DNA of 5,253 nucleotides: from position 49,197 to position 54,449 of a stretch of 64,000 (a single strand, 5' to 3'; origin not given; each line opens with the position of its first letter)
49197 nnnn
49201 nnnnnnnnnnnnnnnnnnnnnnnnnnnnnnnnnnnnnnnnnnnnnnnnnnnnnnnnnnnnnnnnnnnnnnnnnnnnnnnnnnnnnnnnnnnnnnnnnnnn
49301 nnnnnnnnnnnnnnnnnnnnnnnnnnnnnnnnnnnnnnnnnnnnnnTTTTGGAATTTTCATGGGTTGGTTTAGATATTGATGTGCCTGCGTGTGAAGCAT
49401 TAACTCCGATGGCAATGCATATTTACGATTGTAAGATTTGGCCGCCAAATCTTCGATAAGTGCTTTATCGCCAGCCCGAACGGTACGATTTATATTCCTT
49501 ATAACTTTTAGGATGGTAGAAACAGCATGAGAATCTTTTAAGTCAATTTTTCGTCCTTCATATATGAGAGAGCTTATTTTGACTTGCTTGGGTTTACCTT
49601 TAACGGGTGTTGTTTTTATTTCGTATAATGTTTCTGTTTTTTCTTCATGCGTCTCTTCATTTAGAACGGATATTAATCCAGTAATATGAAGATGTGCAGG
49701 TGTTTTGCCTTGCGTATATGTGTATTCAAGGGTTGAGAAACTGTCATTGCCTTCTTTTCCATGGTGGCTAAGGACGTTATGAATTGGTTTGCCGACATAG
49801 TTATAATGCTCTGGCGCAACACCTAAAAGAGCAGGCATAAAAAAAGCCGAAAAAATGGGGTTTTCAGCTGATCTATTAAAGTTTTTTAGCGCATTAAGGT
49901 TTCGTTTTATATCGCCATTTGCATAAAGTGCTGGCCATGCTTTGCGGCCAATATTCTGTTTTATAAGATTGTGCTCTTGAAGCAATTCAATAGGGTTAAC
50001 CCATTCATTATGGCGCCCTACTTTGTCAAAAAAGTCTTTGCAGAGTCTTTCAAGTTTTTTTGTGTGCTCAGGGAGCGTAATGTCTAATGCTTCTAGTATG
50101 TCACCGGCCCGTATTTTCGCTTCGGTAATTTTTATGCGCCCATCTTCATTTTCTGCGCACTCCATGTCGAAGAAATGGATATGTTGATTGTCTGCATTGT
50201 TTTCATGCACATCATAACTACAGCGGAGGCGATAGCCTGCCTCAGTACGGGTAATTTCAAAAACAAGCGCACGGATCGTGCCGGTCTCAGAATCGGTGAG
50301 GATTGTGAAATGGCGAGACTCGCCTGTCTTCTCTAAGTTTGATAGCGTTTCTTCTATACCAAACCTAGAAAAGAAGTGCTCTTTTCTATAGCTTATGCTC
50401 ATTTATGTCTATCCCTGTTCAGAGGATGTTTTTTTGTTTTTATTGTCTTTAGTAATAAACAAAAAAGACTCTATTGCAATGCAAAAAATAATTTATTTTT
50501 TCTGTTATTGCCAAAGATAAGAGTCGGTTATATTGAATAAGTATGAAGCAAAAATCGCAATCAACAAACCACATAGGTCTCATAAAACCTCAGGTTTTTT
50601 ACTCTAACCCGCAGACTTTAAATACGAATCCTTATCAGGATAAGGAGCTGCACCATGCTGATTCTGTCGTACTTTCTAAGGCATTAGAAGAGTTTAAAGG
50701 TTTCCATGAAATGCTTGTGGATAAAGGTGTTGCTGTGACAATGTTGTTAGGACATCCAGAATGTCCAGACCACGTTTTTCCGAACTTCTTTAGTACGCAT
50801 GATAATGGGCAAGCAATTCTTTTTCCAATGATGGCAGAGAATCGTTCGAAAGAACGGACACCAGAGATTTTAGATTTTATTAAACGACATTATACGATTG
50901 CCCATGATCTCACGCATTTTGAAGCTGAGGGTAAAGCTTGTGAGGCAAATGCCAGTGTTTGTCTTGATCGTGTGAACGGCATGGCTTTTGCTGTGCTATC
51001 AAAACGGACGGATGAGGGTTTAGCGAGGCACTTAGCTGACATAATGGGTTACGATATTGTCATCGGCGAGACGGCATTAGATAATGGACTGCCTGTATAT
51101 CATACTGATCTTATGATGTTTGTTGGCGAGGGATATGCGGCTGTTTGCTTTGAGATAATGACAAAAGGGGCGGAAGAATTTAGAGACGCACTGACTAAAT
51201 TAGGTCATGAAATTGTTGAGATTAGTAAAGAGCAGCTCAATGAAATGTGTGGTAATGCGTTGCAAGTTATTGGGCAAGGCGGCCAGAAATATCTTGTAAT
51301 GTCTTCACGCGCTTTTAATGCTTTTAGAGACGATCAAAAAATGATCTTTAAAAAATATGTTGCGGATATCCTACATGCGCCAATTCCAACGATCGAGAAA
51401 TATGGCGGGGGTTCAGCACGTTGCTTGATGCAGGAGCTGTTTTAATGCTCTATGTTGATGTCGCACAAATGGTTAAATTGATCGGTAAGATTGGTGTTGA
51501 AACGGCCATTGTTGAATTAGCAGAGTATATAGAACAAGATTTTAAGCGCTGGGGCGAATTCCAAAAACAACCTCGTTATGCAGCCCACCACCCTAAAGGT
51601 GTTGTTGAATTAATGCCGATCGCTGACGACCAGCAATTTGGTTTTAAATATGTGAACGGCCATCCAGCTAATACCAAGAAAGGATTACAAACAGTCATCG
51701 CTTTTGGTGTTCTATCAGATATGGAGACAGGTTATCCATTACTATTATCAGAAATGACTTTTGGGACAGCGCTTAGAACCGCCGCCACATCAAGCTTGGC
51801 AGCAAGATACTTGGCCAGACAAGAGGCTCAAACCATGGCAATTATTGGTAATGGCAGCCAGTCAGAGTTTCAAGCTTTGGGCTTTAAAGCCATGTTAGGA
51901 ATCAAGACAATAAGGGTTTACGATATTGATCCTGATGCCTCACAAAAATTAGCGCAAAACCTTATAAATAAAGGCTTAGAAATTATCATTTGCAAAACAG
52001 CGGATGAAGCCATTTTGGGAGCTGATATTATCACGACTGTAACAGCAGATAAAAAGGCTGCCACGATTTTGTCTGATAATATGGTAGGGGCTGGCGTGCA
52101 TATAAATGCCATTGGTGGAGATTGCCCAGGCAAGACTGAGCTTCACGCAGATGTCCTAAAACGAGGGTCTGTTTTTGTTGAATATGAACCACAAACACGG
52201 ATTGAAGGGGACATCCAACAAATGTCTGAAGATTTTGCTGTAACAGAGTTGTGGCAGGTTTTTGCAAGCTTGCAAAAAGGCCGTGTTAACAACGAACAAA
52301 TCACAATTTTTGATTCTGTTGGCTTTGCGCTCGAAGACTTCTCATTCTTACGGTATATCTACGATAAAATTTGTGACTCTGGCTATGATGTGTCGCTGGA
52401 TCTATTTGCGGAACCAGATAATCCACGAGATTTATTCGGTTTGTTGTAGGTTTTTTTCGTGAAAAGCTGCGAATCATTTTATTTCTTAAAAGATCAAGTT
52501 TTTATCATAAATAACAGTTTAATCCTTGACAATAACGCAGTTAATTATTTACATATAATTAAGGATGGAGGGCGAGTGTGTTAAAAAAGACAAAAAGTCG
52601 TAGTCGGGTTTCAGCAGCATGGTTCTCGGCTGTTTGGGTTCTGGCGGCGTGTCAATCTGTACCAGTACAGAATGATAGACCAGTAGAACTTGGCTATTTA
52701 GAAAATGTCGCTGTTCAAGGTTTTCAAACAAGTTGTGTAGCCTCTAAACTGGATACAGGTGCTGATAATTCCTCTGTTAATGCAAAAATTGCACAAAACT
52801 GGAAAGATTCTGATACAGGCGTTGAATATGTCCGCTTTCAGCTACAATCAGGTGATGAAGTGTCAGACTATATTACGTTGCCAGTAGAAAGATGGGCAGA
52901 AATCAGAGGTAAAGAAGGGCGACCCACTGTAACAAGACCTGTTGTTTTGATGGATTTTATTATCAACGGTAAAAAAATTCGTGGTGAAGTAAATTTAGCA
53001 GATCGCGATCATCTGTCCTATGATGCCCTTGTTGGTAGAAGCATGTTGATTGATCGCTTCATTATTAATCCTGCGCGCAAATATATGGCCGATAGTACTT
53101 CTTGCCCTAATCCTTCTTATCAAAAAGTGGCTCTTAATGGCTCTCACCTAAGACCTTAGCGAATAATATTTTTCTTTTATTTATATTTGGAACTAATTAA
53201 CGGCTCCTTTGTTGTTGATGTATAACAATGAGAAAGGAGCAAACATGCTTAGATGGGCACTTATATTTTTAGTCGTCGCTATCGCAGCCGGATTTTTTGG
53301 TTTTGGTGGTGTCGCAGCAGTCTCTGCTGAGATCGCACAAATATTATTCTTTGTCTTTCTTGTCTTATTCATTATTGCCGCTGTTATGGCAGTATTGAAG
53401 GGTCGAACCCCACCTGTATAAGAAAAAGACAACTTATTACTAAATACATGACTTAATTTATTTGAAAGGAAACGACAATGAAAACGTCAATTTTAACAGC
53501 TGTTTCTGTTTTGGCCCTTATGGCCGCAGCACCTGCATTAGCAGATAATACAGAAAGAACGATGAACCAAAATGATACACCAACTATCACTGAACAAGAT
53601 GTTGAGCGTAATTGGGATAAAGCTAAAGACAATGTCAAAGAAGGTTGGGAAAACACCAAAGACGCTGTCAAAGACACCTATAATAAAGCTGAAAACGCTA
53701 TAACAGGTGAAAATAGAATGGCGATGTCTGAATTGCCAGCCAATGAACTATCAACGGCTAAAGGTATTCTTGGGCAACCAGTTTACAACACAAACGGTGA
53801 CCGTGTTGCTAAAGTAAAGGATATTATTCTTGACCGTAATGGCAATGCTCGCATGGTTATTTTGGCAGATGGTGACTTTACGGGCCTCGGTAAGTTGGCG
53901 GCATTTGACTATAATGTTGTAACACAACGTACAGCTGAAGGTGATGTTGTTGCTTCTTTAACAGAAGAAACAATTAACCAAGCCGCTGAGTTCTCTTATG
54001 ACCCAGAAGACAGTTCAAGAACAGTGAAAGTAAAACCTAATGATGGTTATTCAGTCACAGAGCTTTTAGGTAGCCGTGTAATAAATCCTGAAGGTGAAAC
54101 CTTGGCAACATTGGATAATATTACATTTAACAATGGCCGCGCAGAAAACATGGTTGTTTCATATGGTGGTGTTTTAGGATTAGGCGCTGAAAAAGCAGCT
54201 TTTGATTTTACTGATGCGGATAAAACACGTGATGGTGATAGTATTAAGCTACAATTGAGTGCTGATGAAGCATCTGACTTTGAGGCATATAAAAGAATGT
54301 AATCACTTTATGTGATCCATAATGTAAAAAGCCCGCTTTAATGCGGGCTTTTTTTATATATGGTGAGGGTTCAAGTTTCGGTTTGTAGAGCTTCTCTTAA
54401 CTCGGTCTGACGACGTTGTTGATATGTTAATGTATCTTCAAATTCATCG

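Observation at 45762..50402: Single 1,546-aa ORF fusing an RNase J-like nuclease to an Exonuclease I-like module, with unassigned N- and C-terminal regions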

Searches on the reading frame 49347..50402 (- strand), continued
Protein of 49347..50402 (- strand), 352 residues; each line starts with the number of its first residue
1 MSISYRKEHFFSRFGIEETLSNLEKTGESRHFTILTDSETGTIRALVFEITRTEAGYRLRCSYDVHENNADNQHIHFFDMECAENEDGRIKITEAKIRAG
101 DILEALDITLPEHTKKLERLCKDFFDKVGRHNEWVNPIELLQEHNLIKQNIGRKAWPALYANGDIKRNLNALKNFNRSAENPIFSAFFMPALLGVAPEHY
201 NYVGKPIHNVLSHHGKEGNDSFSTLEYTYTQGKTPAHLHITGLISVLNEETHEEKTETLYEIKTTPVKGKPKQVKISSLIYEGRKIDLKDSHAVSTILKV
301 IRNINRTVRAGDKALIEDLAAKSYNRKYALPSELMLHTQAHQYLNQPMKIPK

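Call 68: find_encoding_contigs(protein=P0026, flank=8000, max_places=2)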
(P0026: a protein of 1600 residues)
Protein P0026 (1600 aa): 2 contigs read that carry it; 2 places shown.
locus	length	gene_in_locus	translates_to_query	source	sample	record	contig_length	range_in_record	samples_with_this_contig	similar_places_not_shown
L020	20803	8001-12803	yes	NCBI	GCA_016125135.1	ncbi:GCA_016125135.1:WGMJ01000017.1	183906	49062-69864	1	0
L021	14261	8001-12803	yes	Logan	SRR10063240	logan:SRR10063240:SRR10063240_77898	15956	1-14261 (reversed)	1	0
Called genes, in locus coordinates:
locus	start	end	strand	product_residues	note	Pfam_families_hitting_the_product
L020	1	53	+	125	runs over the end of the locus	-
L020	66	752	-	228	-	PF01467:CTP_transf_like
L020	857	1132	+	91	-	-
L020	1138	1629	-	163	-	PF13302:Acetyltransf_3, PF00583:Acetyltransf_1, PF13673:Acetyltransf_10, PF08445:FR47 (faint), PF13508:Acetyltransf_7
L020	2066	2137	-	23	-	-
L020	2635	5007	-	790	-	PF02737:3HCDH_N, PF03446:NAD_binding_2 (faint), PF00725:3HCDH, PF00378:ECH_1, PF16113:ECH_2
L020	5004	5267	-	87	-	-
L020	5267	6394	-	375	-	PF00108:Thiolase_N, PF02803:Thiolase_C, PF22691:Thiolase_C_1 (faint)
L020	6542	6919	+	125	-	PF09538:FYDLN_acid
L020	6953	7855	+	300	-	PF06325:PrmA, PF05175:MTS (weak), PF13847:Methyltransf_31 (weak), PF13649:Methyltransf_25 (weak)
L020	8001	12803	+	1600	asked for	PF22505:RNase_J_b_CASP (faint)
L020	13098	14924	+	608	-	PF00317:Ribonuc_red_lgN, PF02867:Ribonuc_red_lgC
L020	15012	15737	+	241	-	PF00891:Methyltransf_2, PF08241:Methyltransf_11 (faint), PF13649:Methyltransf_25 (weak)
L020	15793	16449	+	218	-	PF02677:QueH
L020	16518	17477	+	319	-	PF01230:HIT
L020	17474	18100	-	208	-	PF00485:PRK, PF13238:AAA_18 (faint), PF13207:AAA_17 (faint)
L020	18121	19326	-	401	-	PF07992:Pyr_redox_2 (faint)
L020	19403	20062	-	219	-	PF00027:cNMP_binding, PF13545:HTH_Crp_2, PF00325:Crp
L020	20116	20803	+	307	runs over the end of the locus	PF02729:OTCace_N, PF00185:OTCace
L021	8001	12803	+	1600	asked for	PF22505:RNase_J_b_CASP (faint)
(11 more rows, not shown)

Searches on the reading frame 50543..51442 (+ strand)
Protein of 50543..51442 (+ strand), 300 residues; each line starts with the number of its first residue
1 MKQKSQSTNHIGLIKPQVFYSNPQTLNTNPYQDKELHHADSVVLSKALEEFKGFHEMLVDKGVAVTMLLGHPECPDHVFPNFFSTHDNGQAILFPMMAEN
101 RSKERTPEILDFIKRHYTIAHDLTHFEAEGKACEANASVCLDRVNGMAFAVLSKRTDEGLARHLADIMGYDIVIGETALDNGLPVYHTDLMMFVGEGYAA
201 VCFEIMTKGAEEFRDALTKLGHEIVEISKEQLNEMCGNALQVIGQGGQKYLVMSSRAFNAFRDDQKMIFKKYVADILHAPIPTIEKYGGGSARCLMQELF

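Call 11: search_protein_families(library=pfam, proteins=[window:50543-51442:+], max_evalue=0.001)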
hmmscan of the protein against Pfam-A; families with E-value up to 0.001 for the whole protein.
window:50543-51442:+ (300 aa): 1 family
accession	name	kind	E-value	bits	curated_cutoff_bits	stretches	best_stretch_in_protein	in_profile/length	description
PF19420.4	DDAH_eukar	-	5.3e-68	229.8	23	1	19-300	1-291/291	N,N dimethylarginine dimethylhydrolase, eukaryotic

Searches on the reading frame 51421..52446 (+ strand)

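Call 11: search_protein_families(library=pfam, proteins=[window:51421-52446:+], max_evalue=0.001)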
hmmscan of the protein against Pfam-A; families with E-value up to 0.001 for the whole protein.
window:51421-52446:+ (342 aa): 1 family
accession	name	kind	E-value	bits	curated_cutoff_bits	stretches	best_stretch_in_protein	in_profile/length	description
PF02423.21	OCD_Mu_crystall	-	7.3e-119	396.8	24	1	16-319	3-312/314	Ornithine cyclodeaminase/mu-crystallin family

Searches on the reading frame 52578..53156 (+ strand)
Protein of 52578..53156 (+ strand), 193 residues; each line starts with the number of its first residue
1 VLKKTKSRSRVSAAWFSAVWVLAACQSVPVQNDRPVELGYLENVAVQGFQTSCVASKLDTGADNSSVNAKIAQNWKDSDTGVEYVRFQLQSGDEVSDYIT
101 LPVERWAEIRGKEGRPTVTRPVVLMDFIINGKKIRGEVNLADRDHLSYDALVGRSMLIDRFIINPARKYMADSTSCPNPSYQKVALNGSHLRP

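Call 11: search_protein_families(library=pfam, proteins=[window:52578-53156:+], max_evalue=0.001)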
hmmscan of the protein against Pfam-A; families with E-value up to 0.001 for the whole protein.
window:52578-53156:+ (193 aa): 1 family
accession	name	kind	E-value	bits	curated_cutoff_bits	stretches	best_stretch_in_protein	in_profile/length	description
PF05618.17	Zn_protease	-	7e-21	75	27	1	39-172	3-136/138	Putative ATP-dependent zinc protease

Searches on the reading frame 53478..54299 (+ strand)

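Call 11: search_protein_families(library=pfam, proteins=[window:53478-54299:+], max_evalue=0.001)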
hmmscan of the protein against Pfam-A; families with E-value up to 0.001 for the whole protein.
window:53478-54299:+ (274 aa): 1 family
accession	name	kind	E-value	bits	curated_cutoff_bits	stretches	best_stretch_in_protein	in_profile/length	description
PF05239.21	PRC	-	3.8e-15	56.1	21.2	1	97-157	9-68/78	PRC-barrel domain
